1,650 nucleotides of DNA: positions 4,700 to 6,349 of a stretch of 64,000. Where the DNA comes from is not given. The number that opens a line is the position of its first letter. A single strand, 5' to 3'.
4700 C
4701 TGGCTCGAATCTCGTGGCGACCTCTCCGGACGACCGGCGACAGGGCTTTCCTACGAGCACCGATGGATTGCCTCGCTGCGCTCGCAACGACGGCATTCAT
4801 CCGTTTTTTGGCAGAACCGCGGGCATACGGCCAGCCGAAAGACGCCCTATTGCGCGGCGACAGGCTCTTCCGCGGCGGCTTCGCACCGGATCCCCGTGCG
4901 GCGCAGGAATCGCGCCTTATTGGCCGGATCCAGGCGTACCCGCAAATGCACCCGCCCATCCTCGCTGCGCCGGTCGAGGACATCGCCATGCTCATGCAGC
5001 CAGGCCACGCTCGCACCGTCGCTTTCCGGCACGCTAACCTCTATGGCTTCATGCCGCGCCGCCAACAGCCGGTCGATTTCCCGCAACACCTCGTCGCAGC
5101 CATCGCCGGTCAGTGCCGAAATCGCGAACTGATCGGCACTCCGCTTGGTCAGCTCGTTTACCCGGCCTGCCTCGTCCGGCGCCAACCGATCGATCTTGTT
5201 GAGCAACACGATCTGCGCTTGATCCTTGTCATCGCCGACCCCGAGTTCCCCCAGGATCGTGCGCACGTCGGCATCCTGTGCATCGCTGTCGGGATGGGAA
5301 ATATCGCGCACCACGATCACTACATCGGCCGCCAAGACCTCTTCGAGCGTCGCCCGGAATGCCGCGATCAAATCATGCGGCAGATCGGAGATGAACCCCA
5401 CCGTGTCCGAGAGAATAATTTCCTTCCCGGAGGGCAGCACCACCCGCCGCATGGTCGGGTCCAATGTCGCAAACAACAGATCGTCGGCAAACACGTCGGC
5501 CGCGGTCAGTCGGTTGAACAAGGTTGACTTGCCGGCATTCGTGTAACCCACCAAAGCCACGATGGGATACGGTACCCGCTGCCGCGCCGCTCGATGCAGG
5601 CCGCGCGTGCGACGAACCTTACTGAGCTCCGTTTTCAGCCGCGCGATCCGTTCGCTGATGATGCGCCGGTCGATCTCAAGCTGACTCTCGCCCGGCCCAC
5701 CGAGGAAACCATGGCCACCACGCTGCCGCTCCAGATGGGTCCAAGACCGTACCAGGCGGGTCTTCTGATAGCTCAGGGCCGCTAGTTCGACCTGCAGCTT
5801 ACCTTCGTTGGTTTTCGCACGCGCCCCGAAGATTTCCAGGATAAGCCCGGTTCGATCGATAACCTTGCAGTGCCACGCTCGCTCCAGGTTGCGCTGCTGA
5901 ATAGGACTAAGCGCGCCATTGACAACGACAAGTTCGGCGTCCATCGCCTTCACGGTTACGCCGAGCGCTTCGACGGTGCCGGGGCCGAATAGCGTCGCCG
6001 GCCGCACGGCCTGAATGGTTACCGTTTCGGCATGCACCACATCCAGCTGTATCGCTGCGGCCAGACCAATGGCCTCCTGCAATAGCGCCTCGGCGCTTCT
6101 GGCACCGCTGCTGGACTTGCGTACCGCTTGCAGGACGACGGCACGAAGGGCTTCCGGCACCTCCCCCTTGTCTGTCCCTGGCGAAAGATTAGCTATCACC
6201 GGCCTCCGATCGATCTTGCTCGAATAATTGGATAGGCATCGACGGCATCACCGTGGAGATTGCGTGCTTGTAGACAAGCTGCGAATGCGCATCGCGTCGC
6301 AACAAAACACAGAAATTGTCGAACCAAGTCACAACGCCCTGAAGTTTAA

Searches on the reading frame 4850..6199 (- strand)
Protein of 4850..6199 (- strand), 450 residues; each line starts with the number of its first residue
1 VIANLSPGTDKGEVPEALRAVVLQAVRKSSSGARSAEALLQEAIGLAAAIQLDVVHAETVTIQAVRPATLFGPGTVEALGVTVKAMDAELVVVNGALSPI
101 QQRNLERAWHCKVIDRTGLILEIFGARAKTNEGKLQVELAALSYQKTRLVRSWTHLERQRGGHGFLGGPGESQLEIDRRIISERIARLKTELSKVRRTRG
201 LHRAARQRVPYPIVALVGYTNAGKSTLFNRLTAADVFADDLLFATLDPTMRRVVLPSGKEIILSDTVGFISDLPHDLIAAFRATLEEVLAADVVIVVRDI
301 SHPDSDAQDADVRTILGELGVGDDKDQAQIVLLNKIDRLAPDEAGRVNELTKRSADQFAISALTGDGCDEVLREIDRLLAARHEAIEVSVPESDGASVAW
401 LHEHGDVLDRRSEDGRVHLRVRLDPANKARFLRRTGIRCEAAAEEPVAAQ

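Call 89: search_protein_families(library=pfam, max_evalue=0.0001, proteins=[window:4850-6199:-])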
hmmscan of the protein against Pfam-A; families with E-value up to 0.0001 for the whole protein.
window:4850-6199:- (450 aa): 4 families
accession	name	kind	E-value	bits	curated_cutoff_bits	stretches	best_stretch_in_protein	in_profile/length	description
PF16360.10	GTP-bdg_M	-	1.8e-29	102.5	29.5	1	127-206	1-79/79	GTP-binding GTPase Middle Region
PF13167.11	GTP-bdg_N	-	1e-24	87.4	25.4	1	39-124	3-88/89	GTP-binding GTPase N-terminal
PF01926.29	MMR_HSR1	-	3.7e-19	69.3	21.9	1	214-335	2-113/113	50S ribosome-binding GTPase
PF19275.4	HflX_C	-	6.1e-12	45.9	26.4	1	351-442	6-98/102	HflX C-terminal domain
